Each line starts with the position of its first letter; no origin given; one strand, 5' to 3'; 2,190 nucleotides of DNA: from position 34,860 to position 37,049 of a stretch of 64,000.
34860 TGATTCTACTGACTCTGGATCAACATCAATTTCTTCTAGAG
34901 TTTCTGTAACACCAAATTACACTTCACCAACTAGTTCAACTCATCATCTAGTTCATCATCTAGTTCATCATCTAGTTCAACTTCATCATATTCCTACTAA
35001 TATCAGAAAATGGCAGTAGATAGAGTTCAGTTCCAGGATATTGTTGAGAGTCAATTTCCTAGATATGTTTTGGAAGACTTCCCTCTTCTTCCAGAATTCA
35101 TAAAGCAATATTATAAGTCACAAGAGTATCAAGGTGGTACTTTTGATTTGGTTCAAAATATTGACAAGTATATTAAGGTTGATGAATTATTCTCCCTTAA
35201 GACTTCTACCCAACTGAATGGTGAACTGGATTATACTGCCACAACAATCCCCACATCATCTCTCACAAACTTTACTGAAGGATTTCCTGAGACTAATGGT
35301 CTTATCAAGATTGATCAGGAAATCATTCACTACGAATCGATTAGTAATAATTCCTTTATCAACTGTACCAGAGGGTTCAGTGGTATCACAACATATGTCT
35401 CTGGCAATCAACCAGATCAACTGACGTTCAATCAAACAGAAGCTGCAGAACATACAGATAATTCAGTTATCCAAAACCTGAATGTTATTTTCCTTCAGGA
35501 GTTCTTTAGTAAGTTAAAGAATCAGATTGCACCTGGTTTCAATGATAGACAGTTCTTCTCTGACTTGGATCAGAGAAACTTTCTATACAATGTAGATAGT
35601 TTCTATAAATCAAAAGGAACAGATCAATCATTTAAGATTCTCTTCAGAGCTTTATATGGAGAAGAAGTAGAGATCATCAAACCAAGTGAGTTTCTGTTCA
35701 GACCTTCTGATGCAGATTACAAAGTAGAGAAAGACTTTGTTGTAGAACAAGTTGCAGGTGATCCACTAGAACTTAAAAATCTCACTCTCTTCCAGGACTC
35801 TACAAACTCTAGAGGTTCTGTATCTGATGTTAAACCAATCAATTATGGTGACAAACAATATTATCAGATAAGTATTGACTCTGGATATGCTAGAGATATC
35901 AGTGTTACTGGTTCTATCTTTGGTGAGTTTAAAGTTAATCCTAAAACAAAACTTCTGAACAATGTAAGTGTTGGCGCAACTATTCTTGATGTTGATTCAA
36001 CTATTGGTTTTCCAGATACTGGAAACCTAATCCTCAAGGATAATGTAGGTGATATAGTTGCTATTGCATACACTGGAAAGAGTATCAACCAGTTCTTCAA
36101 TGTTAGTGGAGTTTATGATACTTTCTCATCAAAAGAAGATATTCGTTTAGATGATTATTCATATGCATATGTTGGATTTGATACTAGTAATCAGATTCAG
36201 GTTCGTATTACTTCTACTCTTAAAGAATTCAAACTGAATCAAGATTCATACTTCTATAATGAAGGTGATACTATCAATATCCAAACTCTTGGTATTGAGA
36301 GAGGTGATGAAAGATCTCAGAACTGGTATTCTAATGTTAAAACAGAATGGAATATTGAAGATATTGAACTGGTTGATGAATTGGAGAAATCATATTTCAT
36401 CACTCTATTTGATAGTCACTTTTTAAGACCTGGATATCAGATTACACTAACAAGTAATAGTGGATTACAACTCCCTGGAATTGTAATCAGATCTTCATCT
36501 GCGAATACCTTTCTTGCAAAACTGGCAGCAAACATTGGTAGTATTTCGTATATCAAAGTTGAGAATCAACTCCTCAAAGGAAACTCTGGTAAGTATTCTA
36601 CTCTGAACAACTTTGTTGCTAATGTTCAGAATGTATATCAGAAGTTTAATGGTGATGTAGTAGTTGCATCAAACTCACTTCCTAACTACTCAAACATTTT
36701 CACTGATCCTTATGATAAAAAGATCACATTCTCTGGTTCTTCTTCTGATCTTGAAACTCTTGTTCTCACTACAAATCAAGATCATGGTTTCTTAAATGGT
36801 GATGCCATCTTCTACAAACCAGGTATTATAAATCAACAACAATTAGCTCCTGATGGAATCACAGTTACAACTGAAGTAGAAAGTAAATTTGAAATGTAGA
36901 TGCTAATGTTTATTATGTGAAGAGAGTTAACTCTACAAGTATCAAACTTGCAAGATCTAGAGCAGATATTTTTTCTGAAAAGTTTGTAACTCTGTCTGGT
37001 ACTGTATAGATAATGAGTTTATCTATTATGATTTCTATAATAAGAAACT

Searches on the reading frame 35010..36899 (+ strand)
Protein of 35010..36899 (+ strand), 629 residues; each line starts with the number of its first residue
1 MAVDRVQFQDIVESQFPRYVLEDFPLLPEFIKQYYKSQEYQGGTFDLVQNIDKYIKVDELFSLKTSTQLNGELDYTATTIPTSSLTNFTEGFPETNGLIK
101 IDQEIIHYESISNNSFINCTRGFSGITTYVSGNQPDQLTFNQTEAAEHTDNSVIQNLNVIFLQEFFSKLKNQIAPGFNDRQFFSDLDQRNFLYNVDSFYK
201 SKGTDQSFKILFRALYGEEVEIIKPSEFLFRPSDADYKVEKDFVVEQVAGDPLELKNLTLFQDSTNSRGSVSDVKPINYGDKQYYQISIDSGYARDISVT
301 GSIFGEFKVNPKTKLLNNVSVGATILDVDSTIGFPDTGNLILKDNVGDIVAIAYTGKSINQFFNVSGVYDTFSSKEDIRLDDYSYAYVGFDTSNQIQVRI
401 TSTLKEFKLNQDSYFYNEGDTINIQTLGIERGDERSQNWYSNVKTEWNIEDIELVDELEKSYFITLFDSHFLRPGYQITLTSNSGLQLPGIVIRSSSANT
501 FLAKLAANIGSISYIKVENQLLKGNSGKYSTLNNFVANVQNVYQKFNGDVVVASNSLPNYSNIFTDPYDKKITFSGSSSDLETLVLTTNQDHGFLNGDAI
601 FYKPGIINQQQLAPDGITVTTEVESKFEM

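Call 45: search_protein_families(library=phrogs, proteins=[window:35010-36899:+], max_evalue=0.00001)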
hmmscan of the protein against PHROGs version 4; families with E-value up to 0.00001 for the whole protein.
window:35010-36899:+ (629 aa): 7 families
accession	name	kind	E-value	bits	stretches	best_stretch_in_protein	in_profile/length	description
phrog_2885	-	tail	3.3e-194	648.7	1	4-612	8-622/4179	baseplate wedge subunit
phrog_4406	-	head and packaging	4.8e-71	240.1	1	5-442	4-433/3231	virion structural protein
phrog_701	-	head and packaging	7.6e-56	188.8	2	113-561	615-1065/6136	virion structural protein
phrog_19630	-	head and packaging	4.8e-47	161.4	2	112-561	608-1061/1266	virion structural protein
phrog_3465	-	connector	2.6e-14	53.3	1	1-242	1-220/978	head closure Hc2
phrog_26741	-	unknown function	3.6e-14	53.4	1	195-365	88-250/497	-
phrog_17744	-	tail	2.9e-11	43.4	1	162-239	64-138/765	baseplate wedge subunit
